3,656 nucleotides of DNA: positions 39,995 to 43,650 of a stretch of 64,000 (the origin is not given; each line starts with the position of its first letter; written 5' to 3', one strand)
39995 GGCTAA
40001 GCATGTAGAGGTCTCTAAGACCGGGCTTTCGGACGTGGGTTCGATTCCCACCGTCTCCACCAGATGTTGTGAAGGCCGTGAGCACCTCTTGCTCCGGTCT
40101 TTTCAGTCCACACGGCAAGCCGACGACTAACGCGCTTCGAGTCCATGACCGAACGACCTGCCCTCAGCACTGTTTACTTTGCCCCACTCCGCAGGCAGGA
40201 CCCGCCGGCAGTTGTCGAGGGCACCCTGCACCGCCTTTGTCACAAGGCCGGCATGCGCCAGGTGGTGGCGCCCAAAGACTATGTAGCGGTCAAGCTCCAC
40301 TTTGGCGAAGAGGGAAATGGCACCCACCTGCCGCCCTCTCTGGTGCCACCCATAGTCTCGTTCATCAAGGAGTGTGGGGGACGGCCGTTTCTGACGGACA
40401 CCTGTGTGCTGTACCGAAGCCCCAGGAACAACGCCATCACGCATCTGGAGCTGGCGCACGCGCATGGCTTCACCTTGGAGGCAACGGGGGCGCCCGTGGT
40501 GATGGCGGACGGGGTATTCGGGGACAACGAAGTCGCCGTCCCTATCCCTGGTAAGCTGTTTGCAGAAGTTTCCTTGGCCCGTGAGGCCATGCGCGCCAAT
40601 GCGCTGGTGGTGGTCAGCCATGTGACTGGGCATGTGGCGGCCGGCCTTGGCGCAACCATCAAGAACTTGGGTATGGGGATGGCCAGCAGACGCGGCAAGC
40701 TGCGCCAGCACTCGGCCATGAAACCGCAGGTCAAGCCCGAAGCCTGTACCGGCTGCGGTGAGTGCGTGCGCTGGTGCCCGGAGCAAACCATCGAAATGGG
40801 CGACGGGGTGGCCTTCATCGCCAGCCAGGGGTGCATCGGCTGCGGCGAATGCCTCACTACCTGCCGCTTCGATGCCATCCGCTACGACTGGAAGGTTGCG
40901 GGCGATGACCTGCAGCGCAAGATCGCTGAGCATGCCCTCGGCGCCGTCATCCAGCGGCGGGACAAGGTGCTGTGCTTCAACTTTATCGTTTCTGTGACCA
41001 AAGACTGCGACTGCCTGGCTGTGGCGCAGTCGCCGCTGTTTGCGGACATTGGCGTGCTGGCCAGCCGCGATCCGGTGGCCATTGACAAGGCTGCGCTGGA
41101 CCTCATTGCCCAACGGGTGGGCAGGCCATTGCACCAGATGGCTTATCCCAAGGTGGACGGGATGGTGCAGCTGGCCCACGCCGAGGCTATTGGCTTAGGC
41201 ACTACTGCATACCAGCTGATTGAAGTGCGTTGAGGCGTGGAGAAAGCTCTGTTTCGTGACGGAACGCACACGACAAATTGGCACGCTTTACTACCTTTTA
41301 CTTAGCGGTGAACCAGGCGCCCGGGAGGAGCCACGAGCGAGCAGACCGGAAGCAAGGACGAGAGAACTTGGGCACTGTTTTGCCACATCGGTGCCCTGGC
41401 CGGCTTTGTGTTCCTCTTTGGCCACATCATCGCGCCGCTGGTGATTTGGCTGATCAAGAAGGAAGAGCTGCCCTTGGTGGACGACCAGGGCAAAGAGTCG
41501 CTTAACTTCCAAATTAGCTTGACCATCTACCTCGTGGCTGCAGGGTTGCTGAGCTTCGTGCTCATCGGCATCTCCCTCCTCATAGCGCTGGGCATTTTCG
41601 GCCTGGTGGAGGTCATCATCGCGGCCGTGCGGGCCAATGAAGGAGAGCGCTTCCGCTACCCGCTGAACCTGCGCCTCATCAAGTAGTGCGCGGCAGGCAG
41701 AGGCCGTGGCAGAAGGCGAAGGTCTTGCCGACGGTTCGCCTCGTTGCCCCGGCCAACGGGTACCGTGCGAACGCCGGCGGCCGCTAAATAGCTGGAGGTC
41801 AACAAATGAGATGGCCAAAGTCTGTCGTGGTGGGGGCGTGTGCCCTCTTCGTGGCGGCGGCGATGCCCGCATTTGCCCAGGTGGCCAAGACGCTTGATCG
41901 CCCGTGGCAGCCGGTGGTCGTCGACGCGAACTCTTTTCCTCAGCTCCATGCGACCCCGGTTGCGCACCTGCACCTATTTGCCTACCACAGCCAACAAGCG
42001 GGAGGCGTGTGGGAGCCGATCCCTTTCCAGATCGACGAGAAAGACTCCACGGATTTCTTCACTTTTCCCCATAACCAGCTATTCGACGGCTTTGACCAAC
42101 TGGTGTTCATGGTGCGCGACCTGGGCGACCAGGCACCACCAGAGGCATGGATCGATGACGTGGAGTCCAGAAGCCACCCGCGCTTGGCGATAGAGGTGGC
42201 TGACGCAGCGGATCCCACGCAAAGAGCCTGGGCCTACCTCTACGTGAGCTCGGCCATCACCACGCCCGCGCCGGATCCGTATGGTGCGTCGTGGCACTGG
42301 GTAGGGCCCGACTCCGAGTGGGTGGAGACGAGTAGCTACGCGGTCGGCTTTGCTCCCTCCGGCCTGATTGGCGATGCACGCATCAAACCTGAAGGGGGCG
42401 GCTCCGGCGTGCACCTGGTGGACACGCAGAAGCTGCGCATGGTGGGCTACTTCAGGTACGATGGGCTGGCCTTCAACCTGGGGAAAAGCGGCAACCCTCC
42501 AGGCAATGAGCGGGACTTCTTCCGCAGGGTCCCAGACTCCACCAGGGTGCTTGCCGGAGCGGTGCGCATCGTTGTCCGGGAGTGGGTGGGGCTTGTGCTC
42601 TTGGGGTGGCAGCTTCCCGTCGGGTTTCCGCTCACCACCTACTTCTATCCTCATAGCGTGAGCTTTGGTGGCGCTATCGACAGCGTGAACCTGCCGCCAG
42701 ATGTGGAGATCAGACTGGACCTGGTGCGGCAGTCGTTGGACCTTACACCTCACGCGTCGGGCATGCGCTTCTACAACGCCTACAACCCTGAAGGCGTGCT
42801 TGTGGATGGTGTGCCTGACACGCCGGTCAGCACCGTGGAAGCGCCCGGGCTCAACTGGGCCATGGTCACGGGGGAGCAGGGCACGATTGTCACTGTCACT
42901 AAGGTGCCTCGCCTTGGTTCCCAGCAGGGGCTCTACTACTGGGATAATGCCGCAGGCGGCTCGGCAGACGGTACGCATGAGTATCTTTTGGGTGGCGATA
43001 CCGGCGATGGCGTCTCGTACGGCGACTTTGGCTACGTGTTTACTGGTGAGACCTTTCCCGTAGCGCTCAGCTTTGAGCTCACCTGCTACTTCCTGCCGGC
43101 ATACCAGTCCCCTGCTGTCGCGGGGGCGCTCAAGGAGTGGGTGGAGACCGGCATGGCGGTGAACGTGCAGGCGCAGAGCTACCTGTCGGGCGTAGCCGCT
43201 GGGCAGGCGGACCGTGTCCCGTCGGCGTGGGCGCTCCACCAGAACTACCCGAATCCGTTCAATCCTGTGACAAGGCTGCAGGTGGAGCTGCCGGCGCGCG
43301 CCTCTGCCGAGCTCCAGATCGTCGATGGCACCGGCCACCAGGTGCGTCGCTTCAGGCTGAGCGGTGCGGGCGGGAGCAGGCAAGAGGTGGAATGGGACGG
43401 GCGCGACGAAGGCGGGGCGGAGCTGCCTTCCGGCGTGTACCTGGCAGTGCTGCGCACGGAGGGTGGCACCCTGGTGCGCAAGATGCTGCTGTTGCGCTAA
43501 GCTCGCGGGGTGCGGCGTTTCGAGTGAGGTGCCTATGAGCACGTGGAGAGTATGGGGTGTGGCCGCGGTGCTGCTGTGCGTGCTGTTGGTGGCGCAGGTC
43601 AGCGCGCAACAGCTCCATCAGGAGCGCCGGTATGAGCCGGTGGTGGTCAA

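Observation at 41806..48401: Tandem T9SS-cargo paralogs of unknown function next to a lipoprotein and a TonB-dependent receptor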

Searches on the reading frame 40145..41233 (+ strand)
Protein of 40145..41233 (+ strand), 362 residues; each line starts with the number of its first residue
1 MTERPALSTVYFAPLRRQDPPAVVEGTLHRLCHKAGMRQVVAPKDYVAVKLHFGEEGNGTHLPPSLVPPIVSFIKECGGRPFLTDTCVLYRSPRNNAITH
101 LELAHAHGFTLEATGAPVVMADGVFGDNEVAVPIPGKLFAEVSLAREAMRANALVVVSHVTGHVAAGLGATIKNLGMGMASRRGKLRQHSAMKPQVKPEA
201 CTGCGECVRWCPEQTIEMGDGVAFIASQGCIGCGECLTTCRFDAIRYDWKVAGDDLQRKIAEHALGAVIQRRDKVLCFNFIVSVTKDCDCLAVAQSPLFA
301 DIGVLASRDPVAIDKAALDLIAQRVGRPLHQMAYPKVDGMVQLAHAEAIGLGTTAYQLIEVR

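Call 7: search_protein_families(library=pfam, proteins=[window:40145-41233:+], max_evalue=0.1)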
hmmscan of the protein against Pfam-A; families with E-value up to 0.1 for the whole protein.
window:40145-41233:+ (362 aa): 18 families
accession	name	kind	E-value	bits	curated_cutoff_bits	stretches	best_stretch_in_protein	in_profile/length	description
PF04015.17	DUF362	-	1.2e-39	136.9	24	1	47-319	1-200/200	Domain of unknown function (DUF362)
PF14697.11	Fer4_21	-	9.7e-10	38.9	35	2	223-248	1-29/59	4Fe-4S dicluster domain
PF12838.12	Fer4_7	-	9.9e-10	39.2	27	3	201-244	2-52/52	4Fe-4S dicluster domain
PF12837.12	Fer4_6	-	4.3e-09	36.3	25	2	193-215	1-23/24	4Fe-4S binding domain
PF13237.11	Fer4_10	-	2.6e-08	34.1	25.5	1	194-240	2-52/53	4Fe-4S dicluster domain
PF13187.11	Fer4_9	-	2.7e-08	34.1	27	1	200-244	1-51/52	4Fe-4S dicluster domain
PF00037.32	Fer4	-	4.8e-08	32.9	21.1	2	195-216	2-23/24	4Fe-4S binding domain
PF12797.12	Fer4_2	-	5.7e-07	29.5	24.5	2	193-213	2-22/22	4Fe-4S binding domain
PF25160.1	LdpA_Fe-S-bd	-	2e-06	27.9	27.6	2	194-218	21-45/49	LdpA Fe-S cluster-binding domain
PF12800.12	Fer4_4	-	1.9e-05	25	24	2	198-213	1-16/17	4Fe-4S binding domain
PF13183.11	Fer4_8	-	2.6e-05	25.1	27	1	193-213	46-66/68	4Fe-4S dicluster domain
PF17179.9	Fer4_22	-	3.1e-05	25.2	27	1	186-214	66-94/95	4Fe-4S dicluster domain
PF13484.11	Fer4_16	-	3.7e-05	24.9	30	1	201-218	2-19/66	4Fe-4S double cluster binding domain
PF12798.12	Fer4_3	-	4.9e-05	24.3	27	1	201-213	1-13/15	4Fe-4S binding domain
PF13534.11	Fer4_17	-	0.00019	22.4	22.2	0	196-214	41-59/61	4Fe-4S dicluster domain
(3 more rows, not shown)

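Call 8: search_protein_families(library=ncbifam, proteins=[window:40145-41233:+], max_evalue=0.1)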
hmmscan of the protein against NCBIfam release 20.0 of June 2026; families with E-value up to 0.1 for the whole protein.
window:40145-41233:+ (362 aa): 89 families (the best 25 are shown)
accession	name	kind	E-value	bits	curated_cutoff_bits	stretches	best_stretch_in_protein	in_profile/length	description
TIGR02700.1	flavo_MJ0208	hypoth_equivalog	1.2e-11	44.4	251.35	1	161-247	112-196/234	dihydromethanopterin reductase (acceptor)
NF040770.1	hetero_SS_HdrA2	exception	2.7e-11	42.3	1100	1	183-249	562-627/777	CoB-CoM heterodisulfide reductase HdrA2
NF038196.1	ferrodoxin_EFR1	subfamily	3.5e-11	43.6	75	1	189-250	175-234/242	EFR1 family ferrodoxin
TIGR02179.1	PorD_KorD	subfamily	1.5e-10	41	60.05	1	181-246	7-73/78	2-oxoacid:acceptor oxidoreductase, delta subunit, pyruvate/2-ketoisovalerate family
NF043039.1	HgcAB_like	equivalog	2.8e-10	40.3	285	1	159-246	259-350/350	HgcAB-like fusion protein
NF040684.1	PorD_Arch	equivalog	1.2e-09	38.1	120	1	168-246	4-80/85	pyruvate synthase subunit PorD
NF040864.1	HgcB_ferredoxin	equivalog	2.3e-09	37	99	1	195-249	10-65/93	mercury methylation ferredoxin HgcB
NF045874.1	Vhu_polyferre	exception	2.1e-08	33.3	600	1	193-251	122-180/381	F420-non-reducing hydrogenase associated-polyferredoxin VhuB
NF043069.1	T4HPD_activ_SAM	equivalog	2.6e-08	33.6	425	1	195-245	47-97/299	trans-4-hydroxy-L-proline dehydratase activase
NF058577.1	FdxA_fam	equivalog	5.7e-08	32.8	65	1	199-244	7-52/52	4Fe-4S ferredoxin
NF005504.0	PRK07118.1-3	equivalog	8.2e-08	31.9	437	2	227-250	139-162/293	Fe-S cluster domain-containing protein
NF007013.0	PRK09477.1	equivalog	1.7e-07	30.6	234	1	189-251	213-280/286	quinol dehydrogenase ferredoxin subunit NapH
TIGR04105.1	FeFe_hydrog_B1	subfamily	1.7e-07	30.3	450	1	199-246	111-160/462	monomeric [FeFe] hydrogenase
TIGR04041.1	activase_YjjW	hypoth_equivalog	2e-07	30.7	250.2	1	199-263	41-105/276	YjjW family glycine radical enzyme activase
NF010368.0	PRK13795.1-3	equivalog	2.6e-07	29.3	588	1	200-241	588-628/635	hypothetical protein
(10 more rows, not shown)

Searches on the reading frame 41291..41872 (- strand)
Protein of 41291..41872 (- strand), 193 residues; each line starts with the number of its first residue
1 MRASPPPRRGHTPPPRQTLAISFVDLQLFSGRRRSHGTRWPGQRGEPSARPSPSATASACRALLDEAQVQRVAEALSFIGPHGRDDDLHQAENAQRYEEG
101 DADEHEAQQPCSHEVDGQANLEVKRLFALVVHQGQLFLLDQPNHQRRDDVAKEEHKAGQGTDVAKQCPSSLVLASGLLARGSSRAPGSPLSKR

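Call 7: search_protein_families(library=pfam, proteins=[window:41291-41872:-], max_evalue=0.1)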
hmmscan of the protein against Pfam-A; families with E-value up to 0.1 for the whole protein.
window:41291-41872:- (193 aa): 0 families

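Call 8: search_protein_families(library=ncbifam, proteins=[window:41291-41872:-], max_evalue=0.1)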
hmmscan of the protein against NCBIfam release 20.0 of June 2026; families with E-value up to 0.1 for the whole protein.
window:41291-41872:- (193 aa): 0 families

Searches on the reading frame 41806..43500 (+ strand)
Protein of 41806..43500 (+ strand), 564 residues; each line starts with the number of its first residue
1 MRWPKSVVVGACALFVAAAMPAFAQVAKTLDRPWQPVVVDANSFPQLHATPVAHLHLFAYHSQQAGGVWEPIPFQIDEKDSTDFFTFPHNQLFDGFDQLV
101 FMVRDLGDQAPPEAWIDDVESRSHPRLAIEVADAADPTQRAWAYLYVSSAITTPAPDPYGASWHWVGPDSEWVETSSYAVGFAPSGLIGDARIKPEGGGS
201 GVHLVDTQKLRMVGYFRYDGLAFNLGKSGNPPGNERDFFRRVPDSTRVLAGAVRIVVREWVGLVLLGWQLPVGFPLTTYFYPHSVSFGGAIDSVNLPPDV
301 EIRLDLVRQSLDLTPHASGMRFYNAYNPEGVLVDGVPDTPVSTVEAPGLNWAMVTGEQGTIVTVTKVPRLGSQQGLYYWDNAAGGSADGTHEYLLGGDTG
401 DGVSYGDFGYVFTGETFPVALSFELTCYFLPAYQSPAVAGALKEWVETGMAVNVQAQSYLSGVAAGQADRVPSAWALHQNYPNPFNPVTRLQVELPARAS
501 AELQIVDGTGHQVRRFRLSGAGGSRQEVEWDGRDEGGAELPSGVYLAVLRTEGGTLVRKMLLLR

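Call 7: search_protein_families(library=pfam, proteins=[window:41806-43500:+], max_evalue=0.1)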
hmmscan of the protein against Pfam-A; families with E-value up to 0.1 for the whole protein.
window:41806-43500:+ (564 aa): 3 families
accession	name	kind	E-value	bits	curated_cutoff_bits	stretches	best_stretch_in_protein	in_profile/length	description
PF13860.13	FlgD_ig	-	7.7e-07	29.4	27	1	490-547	11-71/79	FlgD Ig-like domain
PF18962.6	Por_Secre_tail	-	0.0041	17.8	27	1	481-560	2-73/75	Secretion system C-terminal sorting domain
PF13585.12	CHU_C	-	0.066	13.8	27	0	500-552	28-73/86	CHU_C Type IX secretion signal domain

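Call 8: search_protein_families(library=ncbifam, proteins=[window:41806-43500:+], max_evalue=0.1)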
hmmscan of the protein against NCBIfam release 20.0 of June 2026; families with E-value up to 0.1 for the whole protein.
window:41806-43500:+ (564 aa): 7 families
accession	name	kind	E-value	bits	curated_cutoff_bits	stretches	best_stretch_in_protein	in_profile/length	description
TIGR04183.1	Por_Secre_tail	domain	3e-06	27.1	23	1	481-561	2-70/72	T9SS type A sorting domain-containing protein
NF033707.1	T9SS_sortase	equivalog_domain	4.6e-06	24.5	420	1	478-549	999-1075/1095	type IX secretion system sortase PorU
NF052323.1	T9SSA_dep_M6i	equivalog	5.6e-06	24.6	600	1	480-551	960-1026/1043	T9SS-dependent M6-like inactivated metalloprotease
NF005176.1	PRK06655.1-1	equivalog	0.00025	21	230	1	497-548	95-146/197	flagellar hook assembly protein FlgD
NF052228.1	T9SS_PorZ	equivalog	0.00091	17.8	260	1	480-554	675-745/757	type IX secretion system anionic LPS delivery protein PorZ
NF009453.0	PRK12813.1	equivalog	0.0041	16.7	264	1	497-547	121-169/223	flagellar basal body rod modification protein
NF009276.0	PRK12633.1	equivalog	0.022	14.5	383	1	495-547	124-177/234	flagellar basal body rod modification protein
